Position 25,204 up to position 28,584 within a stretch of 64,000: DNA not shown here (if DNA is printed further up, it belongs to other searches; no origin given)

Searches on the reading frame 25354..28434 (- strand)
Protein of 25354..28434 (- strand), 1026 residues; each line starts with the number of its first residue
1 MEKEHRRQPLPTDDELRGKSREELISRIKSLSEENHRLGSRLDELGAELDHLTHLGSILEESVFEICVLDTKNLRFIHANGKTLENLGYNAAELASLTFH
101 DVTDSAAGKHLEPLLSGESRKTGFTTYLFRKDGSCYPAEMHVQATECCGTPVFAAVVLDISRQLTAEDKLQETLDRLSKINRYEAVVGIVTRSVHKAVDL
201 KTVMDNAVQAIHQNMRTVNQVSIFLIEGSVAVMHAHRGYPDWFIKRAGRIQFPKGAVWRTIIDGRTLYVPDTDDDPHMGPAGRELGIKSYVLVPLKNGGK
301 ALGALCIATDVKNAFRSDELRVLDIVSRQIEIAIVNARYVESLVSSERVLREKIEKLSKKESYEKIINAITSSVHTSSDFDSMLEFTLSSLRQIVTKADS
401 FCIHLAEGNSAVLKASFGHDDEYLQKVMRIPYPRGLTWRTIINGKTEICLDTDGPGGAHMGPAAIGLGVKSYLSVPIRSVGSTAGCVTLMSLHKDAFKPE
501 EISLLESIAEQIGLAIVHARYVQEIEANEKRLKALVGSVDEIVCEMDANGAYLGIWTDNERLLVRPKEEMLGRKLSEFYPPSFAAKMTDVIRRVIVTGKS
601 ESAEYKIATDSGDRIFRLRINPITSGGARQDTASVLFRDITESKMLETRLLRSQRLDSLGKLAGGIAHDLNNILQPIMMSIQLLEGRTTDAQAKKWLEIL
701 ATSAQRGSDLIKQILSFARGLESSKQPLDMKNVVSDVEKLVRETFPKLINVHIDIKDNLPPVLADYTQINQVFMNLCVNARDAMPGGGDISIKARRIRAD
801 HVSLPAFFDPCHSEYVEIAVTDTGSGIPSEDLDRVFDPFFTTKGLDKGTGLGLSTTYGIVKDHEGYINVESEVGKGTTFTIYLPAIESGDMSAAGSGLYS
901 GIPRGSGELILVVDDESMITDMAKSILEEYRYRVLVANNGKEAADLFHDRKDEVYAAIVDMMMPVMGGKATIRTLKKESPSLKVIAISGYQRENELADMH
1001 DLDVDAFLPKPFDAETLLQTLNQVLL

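Call 57: search_protein_families(library=pfam, proteins=[window:25354-28434:-], max_evalue=0.001)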
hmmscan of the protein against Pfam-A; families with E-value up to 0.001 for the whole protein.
window:25354-28434:- (1026 aa): 10 families
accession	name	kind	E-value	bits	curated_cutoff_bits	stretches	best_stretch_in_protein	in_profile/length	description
PF13185.12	GAF_2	-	1.8e-31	109.6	28.6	2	378-516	2-135/136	GAF domain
PF01590.32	GAF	-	4.8e-26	92.3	22.4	2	199-334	1-133/133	GAF domain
PF02518.31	HATPase_c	-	6.7e-24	84.9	26.4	1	765-885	2-109/111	Histidine kinase-, DNA gyrase B-, and HSP90-like ATPase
PF00072.30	Response_reg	-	2.1e-20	73.4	30.2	1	910-1021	1-110/111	Response regulator receiver domain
PF08448.16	PAS_4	-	1.3e-13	51.5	23.1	1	540-644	5-109/110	PAS fold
PF13426.13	PAS_9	-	6.7e-12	46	27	2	67-161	4-102/103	PAS domain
PF00512.31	HisKA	-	1.9e-11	44.3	26.9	1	659-719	2-62/66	His Kinase A (phospho-acceptor) domain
PF13492.12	GAF_3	-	2.4e-11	44.6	27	1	380-516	2-127/129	GAF domain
PF00989.32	PAS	-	1.2e-10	41.9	22.6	1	531-640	2-113/113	PAS fold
PF14662.11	KASH_CCD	-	0.00087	19.7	43.3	0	4-97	80-173/191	Coiled-coil region of CCDC155 or KASH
